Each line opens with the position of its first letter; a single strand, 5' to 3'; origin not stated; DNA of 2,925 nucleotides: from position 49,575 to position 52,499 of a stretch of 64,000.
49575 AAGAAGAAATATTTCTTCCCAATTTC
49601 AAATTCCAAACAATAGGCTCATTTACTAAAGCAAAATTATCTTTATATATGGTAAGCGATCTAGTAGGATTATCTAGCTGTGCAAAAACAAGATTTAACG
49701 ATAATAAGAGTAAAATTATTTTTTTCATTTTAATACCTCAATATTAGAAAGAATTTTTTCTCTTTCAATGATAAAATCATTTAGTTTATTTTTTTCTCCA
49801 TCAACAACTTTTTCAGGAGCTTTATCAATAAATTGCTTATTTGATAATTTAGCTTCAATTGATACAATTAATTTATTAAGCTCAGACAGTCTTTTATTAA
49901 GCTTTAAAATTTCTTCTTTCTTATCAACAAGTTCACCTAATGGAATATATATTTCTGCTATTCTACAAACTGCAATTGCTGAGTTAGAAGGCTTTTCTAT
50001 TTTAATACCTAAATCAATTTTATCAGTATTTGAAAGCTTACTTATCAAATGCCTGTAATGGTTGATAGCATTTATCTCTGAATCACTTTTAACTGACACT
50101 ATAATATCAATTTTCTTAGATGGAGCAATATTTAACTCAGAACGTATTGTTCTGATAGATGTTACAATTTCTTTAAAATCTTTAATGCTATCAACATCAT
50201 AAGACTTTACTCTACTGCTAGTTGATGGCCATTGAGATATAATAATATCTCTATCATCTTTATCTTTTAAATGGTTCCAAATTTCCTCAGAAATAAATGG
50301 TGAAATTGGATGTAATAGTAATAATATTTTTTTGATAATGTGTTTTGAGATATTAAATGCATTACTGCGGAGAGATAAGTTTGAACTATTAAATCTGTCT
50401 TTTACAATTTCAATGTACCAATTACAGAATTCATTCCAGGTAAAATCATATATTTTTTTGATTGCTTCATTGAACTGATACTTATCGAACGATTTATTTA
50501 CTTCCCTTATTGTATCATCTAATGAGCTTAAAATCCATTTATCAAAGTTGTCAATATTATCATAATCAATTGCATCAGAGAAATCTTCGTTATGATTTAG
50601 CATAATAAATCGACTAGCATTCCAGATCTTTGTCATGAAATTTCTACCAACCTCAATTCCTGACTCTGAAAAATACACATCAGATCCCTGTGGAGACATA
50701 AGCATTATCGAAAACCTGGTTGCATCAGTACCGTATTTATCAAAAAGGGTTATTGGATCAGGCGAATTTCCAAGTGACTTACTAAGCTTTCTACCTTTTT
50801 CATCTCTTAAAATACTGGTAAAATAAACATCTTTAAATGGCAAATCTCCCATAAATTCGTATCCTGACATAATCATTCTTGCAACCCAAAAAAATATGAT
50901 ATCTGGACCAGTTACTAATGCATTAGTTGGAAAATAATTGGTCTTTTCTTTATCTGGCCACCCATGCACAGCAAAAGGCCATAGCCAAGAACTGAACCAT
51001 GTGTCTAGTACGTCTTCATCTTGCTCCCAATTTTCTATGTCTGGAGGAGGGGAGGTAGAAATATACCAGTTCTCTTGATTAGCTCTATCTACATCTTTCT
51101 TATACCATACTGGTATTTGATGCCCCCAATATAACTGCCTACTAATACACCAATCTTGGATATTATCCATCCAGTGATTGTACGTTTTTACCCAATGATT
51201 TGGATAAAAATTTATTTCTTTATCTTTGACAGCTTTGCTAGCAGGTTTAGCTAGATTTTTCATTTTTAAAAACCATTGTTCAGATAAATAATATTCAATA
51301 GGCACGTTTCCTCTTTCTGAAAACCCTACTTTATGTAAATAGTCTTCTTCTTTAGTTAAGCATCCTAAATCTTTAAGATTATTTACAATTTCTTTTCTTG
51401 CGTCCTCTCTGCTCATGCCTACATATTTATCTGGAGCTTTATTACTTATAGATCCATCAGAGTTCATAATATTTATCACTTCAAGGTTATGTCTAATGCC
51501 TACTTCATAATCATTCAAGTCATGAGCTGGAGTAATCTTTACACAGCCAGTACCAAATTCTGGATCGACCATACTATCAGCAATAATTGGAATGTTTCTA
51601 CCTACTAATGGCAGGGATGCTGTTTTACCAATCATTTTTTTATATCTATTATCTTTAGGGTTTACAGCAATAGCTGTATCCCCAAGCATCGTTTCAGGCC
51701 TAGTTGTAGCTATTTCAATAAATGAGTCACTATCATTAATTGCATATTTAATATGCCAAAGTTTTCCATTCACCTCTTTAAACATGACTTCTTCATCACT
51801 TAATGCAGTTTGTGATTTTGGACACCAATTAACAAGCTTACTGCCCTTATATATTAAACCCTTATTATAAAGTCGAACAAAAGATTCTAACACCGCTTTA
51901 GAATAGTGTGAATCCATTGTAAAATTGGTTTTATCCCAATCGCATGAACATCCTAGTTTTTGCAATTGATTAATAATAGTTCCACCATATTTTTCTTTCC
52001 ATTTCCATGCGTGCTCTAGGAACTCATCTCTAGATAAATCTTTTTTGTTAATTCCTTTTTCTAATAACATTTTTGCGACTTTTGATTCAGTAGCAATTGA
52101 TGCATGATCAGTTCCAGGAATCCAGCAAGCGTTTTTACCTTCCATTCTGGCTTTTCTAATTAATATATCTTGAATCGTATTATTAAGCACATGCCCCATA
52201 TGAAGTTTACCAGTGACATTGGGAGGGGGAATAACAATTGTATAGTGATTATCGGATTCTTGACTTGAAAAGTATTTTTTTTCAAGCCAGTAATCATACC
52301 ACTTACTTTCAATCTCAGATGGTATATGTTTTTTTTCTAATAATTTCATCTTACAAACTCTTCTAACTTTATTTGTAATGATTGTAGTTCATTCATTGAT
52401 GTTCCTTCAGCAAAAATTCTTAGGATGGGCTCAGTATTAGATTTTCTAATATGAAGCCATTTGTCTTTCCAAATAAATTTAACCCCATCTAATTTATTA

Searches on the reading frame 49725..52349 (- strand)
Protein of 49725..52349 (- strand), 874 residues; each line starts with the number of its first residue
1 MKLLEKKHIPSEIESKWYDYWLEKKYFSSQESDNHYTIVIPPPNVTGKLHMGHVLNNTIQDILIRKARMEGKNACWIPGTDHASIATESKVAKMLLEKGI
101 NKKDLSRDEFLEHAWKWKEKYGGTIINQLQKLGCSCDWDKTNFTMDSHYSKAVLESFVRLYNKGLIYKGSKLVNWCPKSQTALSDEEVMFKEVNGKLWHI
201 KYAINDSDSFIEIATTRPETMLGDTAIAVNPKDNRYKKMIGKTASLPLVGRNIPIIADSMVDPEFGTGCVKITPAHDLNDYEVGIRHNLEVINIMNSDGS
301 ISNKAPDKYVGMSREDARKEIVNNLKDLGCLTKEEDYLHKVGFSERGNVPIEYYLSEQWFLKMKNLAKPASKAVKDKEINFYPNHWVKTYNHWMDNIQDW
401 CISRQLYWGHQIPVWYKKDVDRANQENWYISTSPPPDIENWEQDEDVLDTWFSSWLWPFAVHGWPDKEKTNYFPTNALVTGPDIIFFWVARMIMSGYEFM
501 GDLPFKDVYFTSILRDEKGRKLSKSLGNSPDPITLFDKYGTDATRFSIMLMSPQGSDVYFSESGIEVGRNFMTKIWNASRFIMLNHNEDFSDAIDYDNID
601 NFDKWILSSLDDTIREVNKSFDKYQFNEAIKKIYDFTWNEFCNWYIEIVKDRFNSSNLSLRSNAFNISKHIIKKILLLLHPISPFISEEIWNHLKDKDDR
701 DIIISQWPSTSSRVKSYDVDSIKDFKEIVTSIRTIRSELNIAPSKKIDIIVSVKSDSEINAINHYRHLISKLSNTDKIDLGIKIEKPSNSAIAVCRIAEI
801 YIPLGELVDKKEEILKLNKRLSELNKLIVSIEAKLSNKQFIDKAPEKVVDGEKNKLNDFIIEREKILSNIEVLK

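Call 77: search_protein_families(library=pfam, proteins=[window:49725-52349:-])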
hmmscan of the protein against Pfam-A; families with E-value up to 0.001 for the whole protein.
window:49725-52349:- (874 aa): 5 families
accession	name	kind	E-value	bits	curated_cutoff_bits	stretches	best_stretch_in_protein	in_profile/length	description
PF00133.28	tRNA-synt_1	-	2.6e-134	448.5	22.7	1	16-560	1-413/414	tRNA synthetases class I (I, L, M and V)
PF08264.19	Anticodon_1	-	2.3e-42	144.8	25.1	1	603-750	1-147/148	Anticodon-binding domain of tRNA ligase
PF09334.17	tRNA-synt_1g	-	2.7e-21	76.2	20.1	2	41-189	6-136/391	tRNA synthetases class I (M)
PF10458.14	Val_tRNA-synt_C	-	9.4e-13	48.7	25.9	1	811-872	3-64/66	Valyl tRNA synthetase tRNA binding arm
PF13603.12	tRNA-synt_1_2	-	4.7e-10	39.7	25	1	240-300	85-145/185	Leucyl-tRNA synthetase, editing domain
